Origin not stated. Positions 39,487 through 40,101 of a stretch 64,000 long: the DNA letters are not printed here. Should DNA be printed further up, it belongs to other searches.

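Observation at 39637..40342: HigB-like/HigA-like pair directly after the island integrase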

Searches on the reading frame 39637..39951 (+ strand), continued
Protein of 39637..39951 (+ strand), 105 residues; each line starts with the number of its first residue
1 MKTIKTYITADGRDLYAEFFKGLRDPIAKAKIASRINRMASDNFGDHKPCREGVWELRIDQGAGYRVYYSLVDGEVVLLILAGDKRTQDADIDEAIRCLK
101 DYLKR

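Call 71: get_annotated_region(hit=H26, flank=4000)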
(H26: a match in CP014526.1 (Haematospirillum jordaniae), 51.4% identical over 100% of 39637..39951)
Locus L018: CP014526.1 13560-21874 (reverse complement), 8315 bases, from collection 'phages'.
description: Haematospirillum jordaniae strain H5569 plasmid unnamed 1, complete sequence.
organism: Haematospirillum jordaniae (NCBI taxid 1549855)
taxonomy: Bacteria; Pseudomonadati; Pseudomonadota; Alphaproteobacteria; Rhodospirillales; Novispirillaceae; Haematospirillum
host: Homo sapiens; source: -; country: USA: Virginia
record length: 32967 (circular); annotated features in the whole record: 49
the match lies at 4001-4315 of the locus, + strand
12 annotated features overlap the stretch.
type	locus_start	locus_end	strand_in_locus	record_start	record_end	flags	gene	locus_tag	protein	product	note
CDS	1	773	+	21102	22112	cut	-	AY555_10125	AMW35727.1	hypothetical protein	Derived by automated computational analysis using gene prediction method: GeneMarkS+.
CDS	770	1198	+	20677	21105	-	-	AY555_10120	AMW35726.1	hypothetical protein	Derived by automated computational analysis using gene prediction method: GeneMarkS+.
CDS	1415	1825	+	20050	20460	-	-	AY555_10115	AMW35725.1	hypothetical protein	Derived by automated computational analysis using gene prediction method: GeneMarkS+.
CDS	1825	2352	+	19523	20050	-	-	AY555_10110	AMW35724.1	hypothetical protein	Derived by automated computational analysis using gene prediction method: GeneMarkS+.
CDS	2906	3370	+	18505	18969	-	-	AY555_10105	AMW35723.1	hypothetical protein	Derived by automated computational analysis using gene prediction method: GeneMarkS+.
CDS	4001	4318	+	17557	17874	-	-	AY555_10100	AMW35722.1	addiction module protein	Derived by automated computational analysis using gene prediction method: Protein Homology.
CDS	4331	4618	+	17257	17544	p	-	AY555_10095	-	addiction module antidote protein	incomplete; partial on complete genome; missing stop; Derived by automated computational analysis using gene prediction ...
CDS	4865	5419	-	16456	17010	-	-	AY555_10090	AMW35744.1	DNA invertase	Derived by automated computational analysis using gene prediction method: Protein Homology.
CDS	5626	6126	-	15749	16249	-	-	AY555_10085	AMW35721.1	hypothetical protein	Derived by automated computational analysis using gene prediction method: GeneMarkS+.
CDS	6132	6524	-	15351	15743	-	-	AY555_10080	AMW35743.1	hypothetical protein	Derived by automated computational analysis using gene prediction method: Protein Homology.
CDS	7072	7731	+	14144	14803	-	-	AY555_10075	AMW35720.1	hypothetical protein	Derived by automated computational analysis using gene prediction method: Protein Homology.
CDS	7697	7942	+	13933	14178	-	-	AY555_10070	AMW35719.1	hypothetical protein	Derived by automated computational analysis using gene prediction method: GeneMarkS+.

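Call 72: find_encoding_contigs(protein=P0078, flank=4000, max_places=2)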
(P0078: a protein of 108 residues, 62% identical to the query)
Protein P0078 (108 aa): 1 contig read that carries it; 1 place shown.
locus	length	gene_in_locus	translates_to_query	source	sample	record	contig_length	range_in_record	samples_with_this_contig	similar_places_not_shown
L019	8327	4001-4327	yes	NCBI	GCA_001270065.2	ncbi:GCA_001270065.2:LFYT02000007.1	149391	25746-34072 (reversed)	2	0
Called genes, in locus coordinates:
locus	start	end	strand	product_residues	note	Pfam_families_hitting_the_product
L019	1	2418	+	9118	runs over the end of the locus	-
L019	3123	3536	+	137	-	PF06296:RelE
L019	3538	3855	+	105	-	PF01381:HTH_3 (weak)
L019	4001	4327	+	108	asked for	PF05973:Gp49 (weak)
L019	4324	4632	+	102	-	PF21716:dnstrm_HI1420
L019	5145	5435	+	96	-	PF01909:NTP_transf_2, PF18765:Polbeta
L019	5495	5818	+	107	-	PF01934:HepT-like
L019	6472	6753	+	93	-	-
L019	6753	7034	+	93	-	-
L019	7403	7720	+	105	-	PF01381:HTH_3 (weak)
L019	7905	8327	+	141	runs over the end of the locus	PF19570:DUF6088 (weak)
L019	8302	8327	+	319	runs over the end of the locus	PF08843:AbiEii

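Call 73: find_encoding_contigs(protein=P0119, flank=4000, max_places=2)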
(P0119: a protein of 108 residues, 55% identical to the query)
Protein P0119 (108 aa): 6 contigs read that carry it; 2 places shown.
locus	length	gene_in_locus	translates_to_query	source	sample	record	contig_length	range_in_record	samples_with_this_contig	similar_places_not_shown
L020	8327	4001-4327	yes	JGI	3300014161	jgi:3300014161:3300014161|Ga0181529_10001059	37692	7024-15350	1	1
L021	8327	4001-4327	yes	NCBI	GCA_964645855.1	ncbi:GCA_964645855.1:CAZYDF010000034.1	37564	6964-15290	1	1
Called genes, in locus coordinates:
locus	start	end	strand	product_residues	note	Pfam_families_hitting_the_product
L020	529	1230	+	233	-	PF03544:TonB_C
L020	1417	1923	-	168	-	PF13279:4HBT_2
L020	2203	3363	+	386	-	PF10282:Lactonase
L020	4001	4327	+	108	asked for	PF05973:Gp49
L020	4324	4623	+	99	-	PF21716:dnstrm_HI1420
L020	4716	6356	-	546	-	PF00501:AMP-binding, PF13193:AMP-binding_C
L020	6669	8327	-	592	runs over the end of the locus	PF00486:Trans_reg_C, PF13431:TPR_17 (faint), PF13414:TPR_11 (faint), PF14559:TPR_19 (faint)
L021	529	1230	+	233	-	PF03544:TonB_C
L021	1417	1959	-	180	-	PF13279:4HBT_2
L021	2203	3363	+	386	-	PF10282:Lactonase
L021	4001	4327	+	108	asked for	PF05973:Gp49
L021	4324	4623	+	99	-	PF21716:dnstrm_HI1420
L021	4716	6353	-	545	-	PF00501:AMP-binding, PF13193:AMP-binding_C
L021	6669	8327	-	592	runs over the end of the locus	PF00486:Trans_reg_C, PF13431:TPR_17 (faint), PF13414:TPR_11 (faint), PF14559:TPR_19 (faint)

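Call 81: find_related_loci(query=A1, collection=viral_contigs, flank=3000)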
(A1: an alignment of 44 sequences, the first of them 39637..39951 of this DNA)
Query A1 (105 aa) in viral_contigs; peptide patterns used: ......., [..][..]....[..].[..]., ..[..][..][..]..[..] (x = any residue, [..] = any of these).
123 stretches matched a pattern; 74 encode a relative of the query (tblastn E <= 1e-3); 74 distinct loci.
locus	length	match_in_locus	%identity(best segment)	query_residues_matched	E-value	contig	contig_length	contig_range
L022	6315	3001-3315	80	1-105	1e-55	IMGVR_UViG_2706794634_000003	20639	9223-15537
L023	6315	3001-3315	69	1-105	3e-49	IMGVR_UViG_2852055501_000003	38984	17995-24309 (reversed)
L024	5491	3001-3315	58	1-105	3e-36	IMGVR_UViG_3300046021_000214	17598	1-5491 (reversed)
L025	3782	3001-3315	53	1-105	2e-35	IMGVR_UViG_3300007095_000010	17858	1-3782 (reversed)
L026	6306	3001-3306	54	4-105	8e-33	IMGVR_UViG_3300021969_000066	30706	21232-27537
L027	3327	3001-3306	52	1-102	2e-32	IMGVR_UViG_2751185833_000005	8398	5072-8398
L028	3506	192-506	51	1-105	4e-32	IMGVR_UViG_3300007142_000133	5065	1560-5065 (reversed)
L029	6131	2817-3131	51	1-105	4e-32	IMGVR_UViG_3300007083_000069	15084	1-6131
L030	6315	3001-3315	50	1-105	3e-31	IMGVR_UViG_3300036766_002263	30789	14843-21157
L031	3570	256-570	50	1-105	2e-31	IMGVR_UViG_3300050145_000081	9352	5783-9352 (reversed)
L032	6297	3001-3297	53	7-105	5e-31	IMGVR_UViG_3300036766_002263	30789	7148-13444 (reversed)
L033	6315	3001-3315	51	3-105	1e-30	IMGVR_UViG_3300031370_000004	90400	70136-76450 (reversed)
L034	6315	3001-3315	51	3-105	1e-30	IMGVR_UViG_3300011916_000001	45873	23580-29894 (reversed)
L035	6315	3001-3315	51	1-105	2e-30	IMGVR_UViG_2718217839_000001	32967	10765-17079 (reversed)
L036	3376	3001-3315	51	1-105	2e-30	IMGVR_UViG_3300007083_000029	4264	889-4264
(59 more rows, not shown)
